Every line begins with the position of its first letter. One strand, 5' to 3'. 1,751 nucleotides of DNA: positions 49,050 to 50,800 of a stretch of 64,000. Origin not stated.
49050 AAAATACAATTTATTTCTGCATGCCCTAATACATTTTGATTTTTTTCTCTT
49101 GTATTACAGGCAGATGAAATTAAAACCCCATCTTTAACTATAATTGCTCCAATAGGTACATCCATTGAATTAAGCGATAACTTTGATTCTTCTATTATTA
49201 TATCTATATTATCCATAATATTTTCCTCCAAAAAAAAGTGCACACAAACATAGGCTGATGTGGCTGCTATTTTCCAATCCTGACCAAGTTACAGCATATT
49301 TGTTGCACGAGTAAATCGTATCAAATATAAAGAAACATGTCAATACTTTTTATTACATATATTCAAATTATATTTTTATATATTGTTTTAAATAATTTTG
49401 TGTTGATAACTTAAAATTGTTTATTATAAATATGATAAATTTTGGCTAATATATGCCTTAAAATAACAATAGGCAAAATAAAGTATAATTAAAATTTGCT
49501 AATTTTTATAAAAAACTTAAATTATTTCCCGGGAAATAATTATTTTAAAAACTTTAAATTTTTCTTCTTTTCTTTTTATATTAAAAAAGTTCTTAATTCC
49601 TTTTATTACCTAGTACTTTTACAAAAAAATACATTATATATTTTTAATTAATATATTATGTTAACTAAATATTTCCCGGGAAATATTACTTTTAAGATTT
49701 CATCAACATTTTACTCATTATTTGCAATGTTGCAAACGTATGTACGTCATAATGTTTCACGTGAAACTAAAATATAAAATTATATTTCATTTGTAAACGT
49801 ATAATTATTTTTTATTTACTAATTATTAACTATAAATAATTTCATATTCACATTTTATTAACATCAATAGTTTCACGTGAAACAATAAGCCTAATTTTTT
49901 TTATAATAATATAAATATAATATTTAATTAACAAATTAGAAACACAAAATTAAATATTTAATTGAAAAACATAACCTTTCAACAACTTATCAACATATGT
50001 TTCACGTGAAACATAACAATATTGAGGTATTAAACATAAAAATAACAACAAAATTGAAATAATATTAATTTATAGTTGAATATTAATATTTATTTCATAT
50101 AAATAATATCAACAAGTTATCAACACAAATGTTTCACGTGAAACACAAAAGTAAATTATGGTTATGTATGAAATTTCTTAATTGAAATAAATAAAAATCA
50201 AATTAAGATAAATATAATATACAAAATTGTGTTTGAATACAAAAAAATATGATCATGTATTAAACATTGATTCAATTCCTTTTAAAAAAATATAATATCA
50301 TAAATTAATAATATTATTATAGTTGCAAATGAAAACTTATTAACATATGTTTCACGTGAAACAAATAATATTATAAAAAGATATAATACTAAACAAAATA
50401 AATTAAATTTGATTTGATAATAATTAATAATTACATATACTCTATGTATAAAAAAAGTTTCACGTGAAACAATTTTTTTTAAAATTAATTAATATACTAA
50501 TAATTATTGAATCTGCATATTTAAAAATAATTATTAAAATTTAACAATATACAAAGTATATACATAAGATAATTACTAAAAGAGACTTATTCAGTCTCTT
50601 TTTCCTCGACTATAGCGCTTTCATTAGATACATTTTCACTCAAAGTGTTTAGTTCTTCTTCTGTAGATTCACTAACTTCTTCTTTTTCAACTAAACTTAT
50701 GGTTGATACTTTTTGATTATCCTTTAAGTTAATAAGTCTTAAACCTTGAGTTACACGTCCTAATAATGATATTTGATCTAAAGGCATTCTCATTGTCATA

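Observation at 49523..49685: Two perfect Noc-binding-site palindromes immediately beside the parS array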

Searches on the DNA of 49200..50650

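Call 82: search_rna_families(source=window, start=49200, end=50650, threshold=evalue, max_evalue=1)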
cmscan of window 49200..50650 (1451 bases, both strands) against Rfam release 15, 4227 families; matches with E-value up to 1: 1.
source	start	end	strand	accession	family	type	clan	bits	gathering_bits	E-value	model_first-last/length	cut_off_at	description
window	49232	49312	-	RF00169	Bacteria_small_SRP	Gene;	CL00003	54.1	40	1.1e-10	1-97/97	no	Bacterial small signal recognition particle RNA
